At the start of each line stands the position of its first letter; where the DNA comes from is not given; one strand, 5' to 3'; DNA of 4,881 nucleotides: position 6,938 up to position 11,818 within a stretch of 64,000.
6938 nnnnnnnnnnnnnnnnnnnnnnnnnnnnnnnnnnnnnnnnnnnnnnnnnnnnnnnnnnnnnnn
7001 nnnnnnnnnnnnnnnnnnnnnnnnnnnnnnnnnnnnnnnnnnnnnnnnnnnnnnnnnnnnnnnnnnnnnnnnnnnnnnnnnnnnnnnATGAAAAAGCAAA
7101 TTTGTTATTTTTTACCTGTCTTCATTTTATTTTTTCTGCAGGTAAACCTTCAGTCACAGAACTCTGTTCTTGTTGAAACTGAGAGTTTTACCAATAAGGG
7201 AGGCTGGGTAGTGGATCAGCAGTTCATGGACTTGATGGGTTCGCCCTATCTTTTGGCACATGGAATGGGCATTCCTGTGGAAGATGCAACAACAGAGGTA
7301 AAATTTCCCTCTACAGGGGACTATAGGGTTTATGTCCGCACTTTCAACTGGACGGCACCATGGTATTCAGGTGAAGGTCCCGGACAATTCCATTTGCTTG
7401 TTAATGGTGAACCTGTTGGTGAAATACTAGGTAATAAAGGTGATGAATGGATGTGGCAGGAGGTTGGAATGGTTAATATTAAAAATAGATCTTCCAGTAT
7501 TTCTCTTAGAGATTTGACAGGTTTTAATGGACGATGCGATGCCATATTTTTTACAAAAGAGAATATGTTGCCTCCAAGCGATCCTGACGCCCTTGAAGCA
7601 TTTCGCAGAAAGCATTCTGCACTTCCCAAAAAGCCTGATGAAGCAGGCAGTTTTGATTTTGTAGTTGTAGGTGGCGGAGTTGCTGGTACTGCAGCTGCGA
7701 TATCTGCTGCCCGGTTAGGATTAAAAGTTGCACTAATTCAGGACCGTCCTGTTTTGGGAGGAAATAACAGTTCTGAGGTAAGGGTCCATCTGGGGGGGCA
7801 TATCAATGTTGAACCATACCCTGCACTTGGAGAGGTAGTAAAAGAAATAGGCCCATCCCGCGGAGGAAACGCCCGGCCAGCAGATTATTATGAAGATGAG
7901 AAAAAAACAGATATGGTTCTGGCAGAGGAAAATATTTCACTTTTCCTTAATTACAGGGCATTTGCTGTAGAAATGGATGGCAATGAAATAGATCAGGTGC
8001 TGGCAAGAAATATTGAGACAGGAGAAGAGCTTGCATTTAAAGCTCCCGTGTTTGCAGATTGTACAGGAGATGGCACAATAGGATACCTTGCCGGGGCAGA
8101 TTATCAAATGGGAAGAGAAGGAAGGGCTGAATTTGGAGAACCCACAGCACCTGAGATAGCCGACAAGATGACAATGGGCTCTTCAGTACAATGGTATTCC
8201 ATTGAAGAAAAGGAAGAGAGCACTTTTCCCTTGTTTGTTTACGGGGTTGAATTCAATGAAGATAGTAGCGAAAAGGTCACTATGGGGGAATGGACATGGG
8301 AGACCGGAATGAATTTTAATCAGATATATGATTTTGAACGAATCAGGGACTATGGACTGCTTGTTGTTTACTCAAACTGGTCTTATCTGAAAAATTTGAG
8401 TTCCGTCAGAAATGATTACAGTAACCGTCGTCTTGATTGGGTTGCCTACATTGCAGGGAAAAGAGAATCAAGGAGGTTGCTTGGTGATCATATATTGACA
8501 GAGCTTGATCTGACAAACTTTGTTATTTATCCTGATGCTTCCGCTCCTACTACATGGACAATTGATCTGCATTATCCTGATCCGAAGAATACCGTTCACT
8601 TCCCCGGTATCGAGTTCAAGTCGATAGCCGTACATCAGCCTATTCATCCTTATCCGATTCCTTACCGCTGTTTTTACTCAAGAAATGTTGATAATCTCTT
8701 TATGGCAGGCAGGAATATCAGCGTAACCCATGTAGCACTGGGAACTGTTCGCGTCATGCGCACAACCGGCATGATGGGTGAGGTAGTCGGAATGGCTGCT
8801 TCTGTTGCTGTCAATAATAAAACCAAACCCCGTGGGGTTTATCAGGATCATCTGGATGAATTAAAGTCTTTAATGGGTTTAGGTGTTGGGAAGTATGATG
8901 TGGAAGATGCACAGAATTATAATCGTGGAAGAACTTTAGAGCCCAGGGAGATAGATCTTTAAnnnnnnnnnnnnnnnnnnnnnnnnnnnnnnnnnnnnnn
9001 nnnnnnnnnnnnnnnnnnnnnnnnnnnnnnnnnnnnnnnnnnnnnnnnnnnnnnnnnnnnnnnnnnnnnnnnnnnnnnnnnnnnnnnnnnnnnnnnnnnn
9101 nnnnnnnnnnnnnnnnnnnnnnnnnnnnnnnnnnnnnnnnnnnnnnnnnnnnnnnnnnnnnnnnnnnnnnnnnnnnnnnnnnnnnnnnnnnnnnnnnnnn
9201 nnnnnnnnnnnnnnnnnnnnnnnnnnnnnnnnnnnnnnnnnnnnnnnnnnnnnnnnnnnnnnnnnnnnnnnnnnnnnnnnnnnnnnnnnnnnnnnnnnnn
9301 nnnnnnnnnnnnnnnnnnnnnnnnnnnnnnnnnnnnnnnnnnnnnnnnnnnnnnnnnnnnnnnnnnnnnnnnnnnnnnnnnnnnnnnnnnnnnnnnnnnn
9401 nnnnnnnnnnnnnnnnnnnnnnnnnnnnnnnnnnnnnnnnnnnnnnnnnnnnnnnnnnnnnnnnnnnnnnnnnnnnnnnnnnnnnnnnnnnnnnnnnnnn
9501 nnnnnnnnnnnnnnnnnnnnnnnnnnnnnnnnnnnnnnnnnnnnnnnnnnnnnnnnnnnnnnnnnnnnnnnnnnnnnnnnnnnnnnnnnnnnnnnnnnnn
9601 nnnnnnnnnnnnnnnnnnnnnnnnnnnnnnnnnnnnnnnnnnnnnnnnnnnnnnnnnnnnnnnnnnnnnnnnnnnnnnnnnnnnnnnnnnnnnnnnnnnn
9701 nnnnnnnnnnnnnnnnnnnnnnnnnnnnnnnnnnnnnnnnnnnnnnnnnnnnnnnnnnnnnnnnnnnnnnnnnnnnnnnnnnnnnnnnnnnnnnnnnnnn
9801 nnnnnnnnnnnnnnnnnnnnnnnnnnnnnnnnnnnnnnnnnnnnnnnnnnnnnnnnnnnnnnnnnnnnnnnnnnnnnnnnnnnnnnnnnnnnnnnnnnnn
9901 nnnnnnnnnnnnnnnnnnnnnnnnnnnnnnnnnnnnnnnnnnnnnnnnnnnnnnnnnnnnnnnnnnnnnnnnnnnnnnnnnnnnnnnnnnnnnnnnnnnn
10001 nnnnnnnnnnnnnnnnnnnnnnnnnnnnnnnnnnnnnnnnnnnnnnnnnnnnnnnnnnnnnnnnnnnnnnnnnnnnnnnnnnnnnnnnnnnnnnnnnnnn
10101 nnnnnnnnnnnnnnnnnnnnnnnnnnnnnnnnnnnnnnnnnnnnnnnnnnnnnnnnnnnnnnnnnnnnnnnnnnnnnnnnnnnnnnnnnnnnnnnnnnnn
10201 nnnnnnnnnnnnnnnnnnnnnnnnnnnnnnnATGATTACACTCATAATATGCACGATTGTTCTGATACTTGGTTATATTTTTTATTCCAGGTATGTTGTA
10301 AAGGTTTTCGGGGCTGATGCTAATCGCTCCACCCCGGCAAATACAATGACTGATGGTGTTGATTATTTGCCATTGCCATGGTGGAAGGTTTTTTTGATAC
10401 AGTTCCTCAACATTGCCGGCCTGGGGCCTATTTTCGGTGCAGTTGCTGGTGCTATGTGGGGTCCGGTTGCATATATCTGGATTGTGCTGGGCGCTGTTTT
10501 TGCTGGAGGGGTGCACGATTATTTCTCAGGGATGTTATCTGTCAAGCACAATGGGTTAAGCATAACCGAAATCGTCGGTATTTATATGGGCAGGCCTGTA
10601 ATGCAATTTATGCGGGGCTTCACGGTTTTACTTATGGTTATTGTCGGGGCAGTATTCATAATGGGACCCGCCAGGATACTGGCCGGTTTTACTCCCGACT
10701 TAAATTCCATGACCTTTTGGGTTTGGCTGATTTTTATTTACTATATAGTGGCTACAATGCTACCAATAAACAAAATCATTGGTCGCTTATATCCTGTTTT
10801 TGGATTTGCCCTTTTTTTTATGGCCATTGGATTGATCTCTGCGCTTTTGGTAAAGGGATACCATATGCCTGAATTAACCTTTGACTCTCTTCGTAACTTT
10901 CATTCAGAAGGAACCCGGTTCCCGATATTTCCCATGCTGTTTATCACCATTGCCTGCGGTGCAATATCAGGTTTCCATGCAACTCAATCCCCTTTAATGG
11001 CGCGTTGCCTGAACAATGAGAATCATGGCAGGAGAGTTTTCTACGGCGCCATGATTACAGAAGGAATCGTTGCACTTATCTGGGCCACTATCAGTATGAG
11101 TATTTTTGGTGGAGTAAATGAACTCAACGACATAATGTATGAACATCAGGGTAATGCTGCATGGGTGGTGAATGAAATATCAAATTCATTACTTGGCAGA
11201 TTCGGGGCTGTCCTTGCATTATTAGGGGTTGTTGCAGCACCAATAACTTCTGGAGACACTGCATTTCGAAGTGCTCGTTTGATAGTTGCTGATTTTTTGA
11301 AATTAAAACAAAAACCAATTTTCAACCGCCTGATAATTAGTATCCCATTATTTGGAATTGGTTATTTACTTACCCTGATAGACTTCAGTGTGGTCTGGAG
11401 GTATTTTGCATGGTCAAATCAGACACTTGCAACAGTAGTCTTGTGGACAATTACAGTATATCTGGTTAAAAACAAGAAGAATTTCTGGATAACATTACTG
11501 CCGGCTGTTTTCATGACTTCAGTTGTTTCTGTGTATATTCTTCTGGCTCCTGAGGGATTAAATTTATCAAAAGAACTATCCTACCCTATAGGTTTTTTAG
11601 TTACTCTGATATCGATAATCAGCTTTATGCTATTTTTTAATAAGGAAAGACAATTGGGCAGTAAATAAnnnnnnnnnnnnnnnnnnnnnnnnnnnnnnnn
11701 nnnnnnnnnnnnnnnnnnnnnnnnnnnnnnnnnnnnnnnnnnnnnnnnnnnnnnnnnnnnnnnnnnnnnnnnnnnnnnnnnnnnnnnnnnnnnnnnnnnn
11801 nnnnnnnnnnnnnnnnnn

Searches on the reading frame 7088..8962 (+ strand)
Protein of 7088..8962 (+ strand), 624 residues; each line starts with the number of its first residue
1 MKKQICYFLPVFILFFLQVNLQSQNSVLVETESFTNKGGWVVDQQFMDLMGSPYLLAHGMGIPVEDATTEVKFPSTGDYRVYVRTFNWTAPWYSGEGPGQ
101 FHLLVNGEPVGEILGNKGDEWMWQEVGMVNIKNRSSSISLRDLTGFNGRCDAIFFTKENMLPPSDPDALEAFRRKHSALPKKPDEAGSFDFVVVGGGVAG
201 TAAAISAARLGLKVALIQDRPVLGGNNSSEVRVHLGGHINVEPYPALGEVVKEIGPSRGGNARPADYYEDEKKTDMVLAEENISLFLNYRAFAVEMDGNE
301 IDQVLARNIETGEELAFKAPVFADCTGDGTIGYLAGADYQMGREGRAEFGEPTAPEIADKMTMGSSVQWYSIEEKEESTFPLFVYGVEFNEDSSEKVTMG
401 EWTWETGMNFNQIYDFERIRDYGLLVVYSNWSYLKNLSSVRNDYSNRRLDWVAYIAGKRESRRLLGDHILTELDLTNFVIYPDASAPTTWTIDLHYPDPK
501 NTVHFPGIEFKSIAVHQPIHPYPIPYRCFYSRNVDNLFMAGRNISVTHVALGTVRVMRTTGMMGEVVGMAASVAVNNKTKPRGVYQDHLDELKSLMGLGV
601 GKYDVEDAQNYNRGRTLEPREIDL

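Call 3: search_protein_families(library=pfam, proteins=[window:7088-8962:+], max_evalue=0.01)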
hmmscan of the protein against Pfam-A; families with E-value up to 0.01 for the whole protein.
window:7088-8962:+ (624 aa): 10 families
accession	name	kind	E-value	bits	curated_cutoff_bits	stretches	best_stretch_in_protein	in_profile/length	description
PF12831.13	FAD_oxidored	-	1.1e-72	246.1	27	1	190-589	1-412/416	FAD dependent oxidoreductase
PF13450.12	NAD_binding_8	-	5.3e-07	30.3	21.9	1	193-246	1-60/68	NAD(P)-binding Rossmann-like domain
PF01134.28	GIDA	-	7.1e-07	29.1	22.1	1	190-222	1-29/391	Glucose inhibited division protein A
PF07992.20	Pyr_redox_2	-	7.7e-07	29.3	26.1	1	189-265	1-58/291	Pyridine nucleotide-disulphide oxidoreductase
PF00890.30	FAD_binding_2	-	2.2e-06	27.5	20.4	1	190-226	1-37/414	FAD binding domain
PF01266.30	DAO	-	4.7e-06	26.8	27.9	1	190-228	1-39/353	FAD dependent oxidoreductase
PF01262.27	AlaDh_PNT_C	-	0.00015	21.7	23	1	191-221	31-61/214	Alanine dehydrogenase/PNT, C-terminal domain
PF03486.20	HI0933_like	-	0.00054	19.9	50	1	190-254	2-63/244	HI0933-like protein Rossmann domain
PF00070.33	Pyr_redox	-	0.0039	18.1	22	0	191-224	2-35/82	Pyridine nucleotide-disulphide oxidoreductase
PF25275.1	Golvesin_C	-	0.0098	16.4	31.6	0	31-85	8-61/132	Golvesin C-terminal domain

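Call 4: search_protein_families(library=ncbifam, proteins=[window:7088-8962:+], max_evalue=0.01)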
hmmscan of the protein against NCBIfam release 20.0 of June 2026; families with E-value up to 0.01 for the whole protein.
window:7088-8962:+ (624 aa): 65 families (the best 25 are shown)
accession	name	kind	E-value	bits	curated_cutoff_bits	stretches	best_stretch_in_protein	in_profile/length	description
NF004991.0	PRK06370.1-3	subfamily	3.3e-08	32.5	620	1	165-226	12-72/509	FAD-containing oxidoreductase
TIGR03467.1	HpnE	equivalog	4.5e-08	32.8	283.05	1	192-278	2-95/430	hydroxysqualene dehydroxylase HpnE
TIGR03140.1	AhpF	equivalog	8.8e-08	31.1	502.9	1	184-226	208-248/515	alkyl hydroperoxide reductase subunit F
NF003585.0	PRK05249.1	equivalog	7.1e-07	28.2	465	1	188-227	6-45/464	Si-specific NAD(P)(+) transhydrogenase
TIGR01350.1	lipoamide_DH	equivalog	2.6e-06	26.4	408.8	1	189-225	2-37/461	dihydrolipoyl dehydrogenase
NF004789.0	PRK06134.1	subfamily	3.3e-06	26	747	1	184-227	8-51/581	FAD-dependent oxidoreductase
TIGR01372.1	soxA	subfamily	5e-06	24.6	1164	1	189-231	169-211/996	sarcosine oxidase subunit alpha family protein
NF006130.0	PRK08274.1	equivalog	2.6e-05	23.2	369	1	188-227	5-46/467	FAD-dependent tricarballylate dehydrogenase TcuA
NF005064.0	PRK06481.1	equivalog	3.2e-05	22.8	542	1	187-228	60-101/506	flavocytochrome c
NF009477.0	PRK12843.1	equivalog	3.8e-05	22.3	758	1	184-227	12-55/578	FAD-dependent oxidoreductase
TIGR01790.1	carotene-cycl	subfamily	4.7e-05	22.7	209.5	1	190-227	1-38/387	lycopene cyclase family protein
NF041891.1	hdrA_Methbact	equivalog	5.8e-05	21.5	1300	1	192-227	137-172/762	ferredoxin:CoB-CoM heterodisulfide reductase subunit HdrA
NF005511.0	PRK07121.1-4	equivalog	6e-05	21.7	466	1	185-226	17-57/553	FAD-binding protein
NF003725.0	PRK05329.2-4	equivalog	6.1e-05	22.1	345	1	188-218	8-38/429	glycerol-3-phosphate dehydrogenase subunit GlpB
NF005882.1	PRK07843.1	equivalog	6.2e-05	21.6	788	1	189-228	2-41/547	3-oxosteroid 1-dehydrogenase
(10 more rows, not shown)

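Call 38: search_solved_structures(query=window:7088-8962:+, max_evalue=0.01)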
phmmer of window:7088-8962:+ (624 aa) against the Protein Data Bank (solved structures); distinct sequences matched with E-value up to 0.01: 37.
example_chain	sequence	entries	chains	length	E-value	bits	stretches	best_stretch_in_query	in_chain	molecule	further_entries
1jeh_A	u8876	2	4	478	6.5e-06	28.1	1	188-226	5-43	DIHYDROLIPOAMIDE DEHYDROGENASE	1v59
3urh_A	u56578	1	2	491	1.9e-05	26.5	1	188-226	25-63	Dihydrolipoyl dehydrogenase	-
2qae_A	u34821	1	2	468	2.3e-05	26.3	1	189-226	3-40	Dihydrolipoyl dehydrogenase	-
1kss_A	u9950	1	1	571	3.8e-05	25.5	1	175-227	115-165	flavocytochrome c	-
2b7r_A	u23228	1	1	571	3.8e-05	25.5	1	175-227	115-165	Fumarate reductase flavoprotein subunit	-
1e39_A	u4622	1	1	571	3.8e-05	25.5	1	175-227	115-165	FUMARATE REDUCTASE FLAVOPROTEIN SUBUNIT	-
1ksu_A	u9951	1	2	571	3.8e-05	25.5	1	175-227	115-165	flavocytochrome c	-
1jrx_A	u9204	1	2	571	3.8e-05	25.5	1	175-227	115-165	FLAVOCYTOCHROME C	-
1jry_A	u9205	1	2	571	3.8e-05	25.5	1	175-227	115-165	FLAVOCYTOCHROME C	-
2b7s_A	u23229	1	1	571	3.8e-05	25.5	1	175-227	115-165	Fumarate reductase flavoprotein subunit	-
1qjd_A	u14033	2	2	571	3.8e-05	25.5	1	175-227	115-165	FLAVOCYTOCHROME C3 | Fumarate reductase flavoprotein subunit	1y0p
1jrz_A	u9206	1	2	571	3.8e-05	25.5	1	175-227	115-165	FLAVOCYTOCHROME C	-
1lj1_A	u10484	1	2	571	3.9e-05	25.5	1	175-227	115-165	flavocytochrome c3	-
1p2e_A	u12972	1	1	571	3.9e-05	25.5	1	175-227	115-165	flavocytochrome c3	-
1p2h_A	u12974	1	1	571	3.9e-05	25.5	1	175-227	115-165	flavocytochrome c3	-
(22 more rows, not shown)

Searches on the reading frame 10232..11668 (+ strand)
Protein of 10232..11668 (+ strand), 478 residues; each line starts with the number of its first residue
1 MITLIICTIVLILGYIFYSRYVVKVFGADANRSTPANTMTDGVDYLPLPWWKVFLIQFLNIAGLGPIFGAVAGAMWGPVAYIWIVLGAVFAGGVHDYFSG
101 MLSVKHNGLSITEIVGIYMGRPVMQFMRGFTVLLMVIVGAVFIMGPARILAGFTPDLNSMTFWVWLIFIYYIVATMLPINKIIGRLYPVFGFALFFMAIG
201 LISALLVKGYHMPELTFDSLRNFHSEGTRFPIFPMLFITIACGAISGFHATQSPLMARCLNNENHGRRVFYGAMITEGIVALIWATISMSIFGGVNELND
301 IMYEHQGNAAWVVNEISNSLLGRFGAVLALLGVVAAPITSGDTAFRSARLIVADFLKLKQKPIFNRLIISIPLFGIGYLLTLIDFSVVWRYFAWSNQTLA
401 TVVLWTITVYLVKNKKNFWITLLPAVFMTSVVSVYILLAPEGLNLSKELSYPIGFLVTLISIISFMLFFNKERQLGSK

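Call 3: search_protein_families(library=pfam, proteins=[window:10232-11668:+], max_evalue=0.01)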
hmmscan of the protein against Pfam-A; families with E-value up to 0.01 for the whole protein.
window:10232-11668:+ (478 aa): 1 family
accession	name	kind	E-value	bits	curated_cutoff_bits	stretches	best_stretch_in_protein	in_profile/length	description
PF02554.20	CstA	-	1.8e-65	222.1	27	3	3-144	5-148/560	Carbon starvation protein CstA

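Call 4: search_protein_families(library=ncbifam, proteins=[window:10232-11668:+], max_evalue=0.01)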
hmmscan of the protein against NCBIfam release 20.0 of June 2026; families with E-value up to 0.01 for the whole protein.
window:10232-11668:+ (478 aa): 1 family
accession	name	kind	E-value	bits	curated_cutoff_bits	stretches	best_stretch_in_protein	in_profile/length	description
NF011590.0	PRK15015.1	equivalog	1.6e-30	106.2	1188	2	6-144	40-180/701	pyruvate/proton symporter CstA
